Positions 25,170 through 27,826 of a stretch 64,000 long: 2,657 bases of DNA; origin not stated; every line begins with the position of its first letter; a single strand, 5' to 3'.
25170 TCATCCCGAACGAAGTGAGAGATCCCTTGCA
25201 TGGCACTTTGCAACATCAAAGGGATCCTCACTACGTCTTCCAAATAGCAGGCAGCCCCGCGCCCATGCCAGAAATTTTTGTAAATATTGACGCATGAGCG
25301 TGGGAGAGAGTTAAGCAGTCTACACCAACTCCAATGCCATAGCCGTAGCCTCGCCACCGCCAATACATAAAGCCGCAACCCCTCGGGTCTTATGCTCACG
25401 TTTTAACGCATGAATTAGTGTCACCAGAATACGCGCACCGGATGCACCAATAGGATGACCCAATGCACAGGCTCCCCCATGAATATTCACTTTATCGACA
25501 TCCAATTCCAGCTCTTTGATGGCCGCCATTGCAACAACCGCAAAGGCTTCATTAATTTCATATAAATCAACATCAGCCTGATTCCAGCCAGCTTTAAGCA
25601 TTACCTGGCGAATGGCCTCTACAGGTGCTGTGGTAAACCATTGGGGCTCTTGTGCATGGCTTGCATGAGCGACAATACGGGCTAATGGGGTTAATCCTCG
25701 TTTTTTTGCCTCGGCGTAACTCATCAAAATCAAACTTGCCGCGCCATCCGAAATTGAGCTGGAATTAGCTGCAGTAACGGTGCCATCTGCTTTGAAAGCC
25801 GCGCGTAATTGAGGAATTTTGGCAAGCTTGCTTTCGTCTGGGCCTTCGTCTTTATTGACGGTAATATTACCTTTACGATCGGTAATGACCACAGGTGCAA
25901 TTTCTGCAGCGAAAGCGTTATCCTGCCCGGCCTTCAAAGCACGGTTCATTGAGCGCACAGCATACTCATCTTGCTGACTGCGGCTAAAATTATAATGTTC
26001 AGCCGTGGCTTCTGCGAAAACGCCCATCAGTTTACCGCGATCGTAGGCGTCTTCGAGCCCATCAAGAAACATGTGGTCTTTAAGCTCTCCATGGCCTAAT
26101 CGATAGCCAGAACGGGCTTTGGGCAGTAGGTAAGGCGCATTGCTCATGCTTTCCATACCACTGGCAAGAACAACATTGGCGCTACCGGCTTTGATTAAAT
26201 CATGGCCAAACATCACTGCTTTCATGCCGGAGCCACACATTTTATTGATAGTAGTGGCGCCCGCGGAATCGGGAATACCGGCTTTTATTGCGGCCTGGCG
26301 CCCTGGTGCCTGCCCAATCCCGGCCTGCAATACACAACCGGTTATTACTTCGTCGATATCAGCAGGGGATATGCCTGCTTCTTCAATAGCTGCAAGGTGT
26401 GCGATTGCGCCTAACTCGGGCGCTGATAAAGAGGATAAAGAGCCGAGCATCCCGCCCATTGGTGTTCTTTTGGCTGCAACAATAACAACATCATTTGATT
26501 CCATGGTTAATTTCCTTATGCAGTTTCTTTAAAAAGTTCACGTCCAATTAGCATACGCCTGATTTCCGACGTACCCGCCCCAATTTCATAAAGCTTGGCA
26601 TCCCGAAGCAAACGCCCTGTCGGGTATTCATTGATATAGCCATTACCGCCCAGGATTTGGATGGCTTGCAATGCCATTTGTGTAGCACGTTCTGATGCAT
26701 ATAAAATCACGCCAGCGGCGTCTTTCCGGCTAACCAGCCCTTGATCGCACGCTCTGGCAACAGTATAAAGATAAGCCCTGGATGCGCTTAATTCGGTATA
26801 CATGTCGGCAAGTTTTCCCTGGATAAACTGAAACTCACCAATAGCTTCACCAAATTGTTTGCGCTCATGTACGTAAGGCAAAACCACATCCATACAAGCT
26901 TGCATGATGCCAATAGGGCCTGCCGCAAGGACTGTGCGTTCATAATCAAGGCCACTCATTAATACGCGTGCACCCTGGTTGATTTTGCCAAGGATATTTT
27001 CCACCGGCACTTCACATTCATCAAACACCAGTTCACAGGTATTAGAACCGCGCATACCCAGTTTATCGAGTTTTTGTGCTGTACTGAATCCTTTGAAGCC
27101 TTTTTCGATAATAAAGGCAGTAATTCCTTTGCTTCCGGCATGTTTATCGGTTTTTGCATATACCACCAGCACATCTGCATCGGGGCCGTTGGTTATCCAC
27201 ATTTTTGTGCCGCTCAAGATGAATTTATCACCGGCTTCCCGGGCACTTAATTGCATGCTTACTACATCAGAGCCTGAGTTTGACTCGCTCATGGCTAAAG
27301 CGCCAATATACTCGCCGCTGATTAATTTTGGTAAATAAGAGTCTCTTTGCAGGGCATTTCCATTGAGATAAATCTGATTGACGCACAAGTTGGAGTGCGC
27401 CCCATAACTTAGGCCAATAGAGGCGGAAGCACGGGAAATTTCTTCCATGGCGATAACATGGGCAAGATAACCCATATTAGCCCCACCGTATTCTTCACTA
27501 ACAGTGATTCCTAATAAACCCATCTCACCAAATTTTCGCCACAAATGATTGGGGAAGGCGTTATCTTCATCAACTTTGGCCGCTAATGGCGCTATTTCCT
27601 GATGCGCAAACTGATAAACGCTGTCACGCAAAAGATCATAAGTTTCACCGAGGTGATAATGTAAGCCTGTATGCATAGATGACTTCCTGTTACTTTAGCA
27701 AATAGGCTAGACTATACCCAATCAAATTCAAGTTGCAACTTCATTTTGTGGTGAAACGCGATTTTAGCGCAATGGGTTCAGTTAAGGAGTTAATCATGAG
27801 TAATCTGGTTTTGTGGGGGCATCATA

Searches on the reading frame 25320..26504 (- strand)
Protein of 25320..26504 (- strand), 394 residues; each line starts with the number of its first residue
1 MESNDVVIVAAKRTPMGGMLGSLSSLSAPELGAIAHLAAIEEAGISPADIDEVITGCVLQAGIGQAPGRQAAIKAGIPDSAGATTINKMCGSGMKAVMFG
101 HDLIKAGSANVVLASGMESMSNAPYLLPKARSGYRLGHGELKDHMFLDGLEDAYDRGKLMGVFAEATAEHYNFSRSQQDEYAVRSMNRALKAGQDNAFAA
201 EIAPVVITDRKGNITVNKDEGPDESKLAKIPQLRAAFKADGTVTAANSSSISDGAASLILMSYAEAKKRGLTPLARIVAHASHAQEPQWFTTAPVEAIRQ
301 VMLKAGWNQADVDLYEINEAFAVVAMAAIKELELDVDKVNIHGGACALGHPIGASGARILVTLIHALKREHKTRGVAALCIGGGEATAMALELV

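Call 61: search_protein_families(library=pfam, proteins=[window:25320-26504:-], max_evalue=0.00001)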
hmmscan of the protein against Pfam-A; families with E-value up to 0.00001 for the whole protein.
window:25320-26504:- (394 aa): 3 families
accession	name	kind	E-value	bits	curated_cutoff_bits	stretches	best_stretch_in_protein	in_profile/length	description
PF00108.29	Thiolase_N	-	7e-87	291.5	26.4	1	6-262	1-258/260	Thiolase, N-terminal domain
PF02803.24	Thiolase_C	-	3.9e-46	156.1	27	1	271-392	1-122/123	Thiolase, C-terminal domain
PF22691.2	Thiolase_C_1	-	1.5e-08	34.9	28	0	277-333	3-59/144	Thiolase C-terminal domain-like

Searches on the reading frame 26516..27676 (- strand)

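Call 61: search_protein_families(library=pfam, proteins=[window:26516-27676:-], max_evalue=0.00001)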
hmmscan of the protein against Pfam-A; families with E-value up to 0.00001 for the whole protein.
window:26516-27676:- (386 aa): 4 families
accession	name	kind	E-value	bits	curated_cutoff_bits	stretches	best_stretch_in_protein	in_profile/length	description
PF00441.29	Acyl-CoA_dh_1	-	4.9e-45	153.8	22.4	1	233-381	1-149/150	Acyl-CoA dehydrogenase, C-terminal domain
PF02771.21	Acyl-CoA_dh_N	-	9.6e-39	132.7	22.9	1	11-122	2-113/113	Acyl-CoA dehydrogenase, N-terminal domain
PF02770.24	Acyl-CoA_dh_M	-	7.2e-25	87.4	33.3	1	126-221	1-97/97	Acyl-CoA dehydrogenase, middle domain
PF08028.16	Acyl-CoA_dh_2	-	2.9e-14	53.9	22.7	1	249-364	2-127/134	Acyl-CoA dehydrogenase, C-terminal domain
